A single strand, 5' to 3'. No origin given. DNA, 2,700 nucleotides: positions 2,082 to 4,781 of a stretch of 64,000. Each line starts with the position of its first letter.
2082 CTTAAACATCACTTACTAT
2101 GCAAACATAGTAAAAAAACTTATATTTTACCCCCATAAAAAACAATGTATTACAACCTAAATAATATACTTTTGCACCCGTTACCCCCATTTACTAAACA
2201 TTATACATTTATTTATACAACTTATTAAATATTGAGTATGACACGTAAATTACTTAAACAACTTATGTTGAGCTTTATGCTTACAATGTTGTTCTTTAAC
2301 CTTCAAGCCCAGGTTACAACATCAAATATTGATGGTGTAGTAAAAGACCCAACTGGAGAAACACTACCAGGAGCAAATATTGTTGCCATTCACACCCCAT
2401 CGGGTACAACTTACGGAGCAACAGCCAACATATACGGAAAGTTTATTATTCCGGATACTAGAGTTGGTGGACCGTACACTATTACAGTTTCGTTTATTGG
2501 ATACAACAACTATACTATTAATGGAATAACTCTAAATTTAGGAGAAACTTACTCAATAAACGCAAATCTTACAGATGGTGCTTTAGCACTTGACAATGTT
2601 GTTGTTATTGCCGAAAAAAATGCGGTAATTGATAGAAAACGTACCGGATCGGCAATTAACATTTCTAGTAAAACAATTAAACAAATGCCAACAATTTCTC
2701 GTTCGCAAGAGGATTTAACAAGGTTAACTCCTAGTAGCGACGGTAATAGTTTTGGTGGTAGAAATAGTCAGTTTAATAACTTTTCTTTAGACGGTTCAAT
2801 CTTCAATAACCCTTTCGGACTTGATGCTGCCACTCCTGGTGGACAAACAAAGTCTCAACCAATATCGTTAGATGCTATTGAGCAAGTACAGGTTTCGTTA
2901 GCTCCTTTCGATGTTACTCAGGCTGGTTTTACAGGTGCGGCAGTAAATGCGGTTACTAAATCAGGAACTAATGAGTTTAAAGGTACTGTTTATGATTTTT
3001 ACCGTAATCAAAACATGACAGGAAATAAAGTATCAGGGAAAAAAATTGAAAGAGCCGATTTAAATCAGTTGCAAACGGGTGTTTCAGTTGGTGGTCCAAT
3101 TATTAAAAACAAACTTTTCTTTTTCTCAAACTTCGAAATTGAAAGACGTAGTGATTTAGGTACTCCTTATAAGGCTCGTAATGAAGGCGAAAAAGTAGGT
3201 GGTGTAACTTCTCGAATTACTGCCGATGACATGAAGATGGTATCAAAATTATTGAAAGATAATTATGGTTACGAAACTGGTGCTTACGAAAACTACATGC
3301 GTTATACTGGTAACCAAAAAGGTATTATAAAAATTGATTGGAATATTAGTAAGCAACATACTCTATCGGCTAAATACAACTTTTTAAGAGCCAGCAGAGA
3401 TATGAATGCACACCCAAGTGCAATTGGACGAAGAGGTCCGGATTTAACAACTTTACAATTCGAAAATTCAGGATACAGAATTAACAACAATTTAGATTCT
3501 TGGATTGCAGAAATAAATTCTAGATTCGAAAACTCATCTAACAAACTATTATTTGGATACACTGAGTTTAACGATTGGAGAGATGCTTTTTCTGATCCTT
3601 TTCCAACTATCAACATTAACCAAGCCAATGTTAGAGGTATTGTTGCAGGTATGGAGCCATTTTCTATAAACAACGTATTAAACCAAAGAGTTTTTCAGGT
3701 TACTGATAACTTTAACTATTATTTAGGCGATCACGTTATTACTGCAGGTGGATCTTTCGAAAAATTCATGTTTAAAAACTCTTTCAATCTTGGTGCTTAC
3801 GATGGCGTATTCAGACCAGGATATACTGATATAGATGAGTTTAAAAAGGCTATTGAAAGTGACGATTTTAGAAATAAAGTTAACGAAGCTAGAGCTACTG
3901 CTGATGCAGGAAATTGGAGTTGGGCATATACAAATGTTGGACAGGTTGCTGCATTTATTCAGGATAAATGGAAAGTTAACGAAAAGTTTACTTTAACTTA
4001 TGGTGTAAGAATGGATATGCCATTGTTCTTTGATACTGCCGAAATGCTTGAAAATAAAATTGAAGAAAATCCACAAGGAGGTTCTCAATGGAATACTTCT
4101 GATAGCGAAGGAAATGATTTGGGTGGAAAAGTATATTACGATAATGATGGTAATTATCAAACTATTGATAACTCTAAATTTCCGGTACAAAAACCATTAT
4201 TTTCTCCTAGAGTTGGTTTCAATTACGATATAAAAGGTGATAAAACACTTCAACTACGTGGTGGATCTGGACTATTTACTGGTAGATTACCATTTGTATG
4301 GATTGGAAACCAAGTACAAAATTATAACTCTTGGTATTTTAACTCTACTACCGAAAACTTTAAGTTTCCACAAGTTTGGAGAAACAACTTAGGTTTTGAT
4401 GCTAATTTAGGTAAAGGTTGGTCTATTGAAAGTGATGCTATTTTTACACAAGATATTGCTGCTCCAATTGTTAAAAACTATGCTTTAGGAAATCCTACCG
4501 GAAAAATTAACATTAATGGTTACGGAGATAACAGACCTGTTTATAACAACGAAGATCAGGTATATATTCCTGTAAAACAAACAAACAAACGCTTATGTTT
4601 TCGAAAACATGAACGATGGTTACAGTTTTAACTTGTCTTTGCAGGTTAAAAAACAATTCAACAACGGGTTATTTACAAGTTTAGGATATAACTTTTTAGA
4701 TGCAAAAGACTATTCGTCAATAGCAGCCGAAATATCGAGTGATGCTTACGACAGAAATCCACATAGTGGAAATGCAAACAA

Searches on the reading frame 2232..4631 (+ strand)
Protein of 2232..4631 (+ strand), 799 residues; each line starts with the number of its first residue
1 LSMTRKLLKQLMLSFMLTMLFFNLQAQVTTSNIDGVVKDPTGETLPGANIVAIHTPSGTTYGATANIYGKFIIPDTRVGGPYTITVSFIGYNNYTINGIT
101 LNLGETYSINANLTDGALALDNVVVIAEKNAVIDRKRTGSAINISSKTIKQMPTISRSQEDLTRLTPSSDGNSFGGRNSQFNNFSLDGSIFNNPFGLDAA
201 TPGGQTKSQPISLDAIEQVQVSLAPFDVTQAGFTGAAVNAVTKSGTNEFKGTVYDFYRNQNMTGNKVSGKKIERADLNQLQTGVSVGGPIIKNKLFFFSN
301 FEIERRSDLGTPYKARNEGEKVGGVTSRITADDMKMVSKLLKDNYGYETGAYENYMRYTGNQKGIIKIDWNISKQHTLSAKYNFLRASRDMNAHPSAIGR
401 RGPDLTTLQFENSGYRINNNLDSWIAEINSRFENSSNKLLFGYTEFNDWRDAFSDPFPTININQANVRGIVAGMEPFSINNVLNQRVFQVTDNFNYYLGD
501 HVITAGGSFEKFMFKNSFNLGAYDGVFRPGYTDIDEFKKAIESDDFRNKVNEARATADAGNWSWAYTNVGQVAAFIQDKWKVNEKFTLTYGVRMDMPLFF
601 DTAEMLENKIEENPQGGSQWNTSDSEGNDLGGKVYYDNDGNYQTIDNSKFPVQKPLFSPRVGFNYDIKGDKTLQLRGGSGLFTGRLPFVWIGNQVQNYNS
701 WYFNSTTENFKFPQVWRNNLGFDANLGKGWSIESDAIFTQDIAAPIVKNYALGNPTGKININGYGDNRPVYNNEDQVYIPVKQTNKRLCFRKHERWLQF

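Call 25: search_protein_families(library=pfam, proteins=[window:2232-4631:+], max_evalue=0.00001)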
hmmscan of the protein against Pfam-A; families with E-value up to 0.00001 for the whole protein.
window:2232-4631:+ (799 aa): 3 families
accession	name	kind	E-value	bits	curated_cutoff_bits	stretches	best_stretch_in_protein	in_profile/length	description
PF25183.1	OMP_b-brl_4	-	6.7e-45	154.2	30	1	241-706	1-485/838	Outer membrane beta barrel domain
PF13620.12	CarboxypepD_reg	-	6.6e-17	62.1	32.3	1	33-114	2-82/82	Carboxypeptidase regulatory-like domain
PF13715.12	CarbopepD_reg_2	-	4.3e-12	46.3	32.2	1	33-125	1-88/88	CarboxypepD_reg-like domain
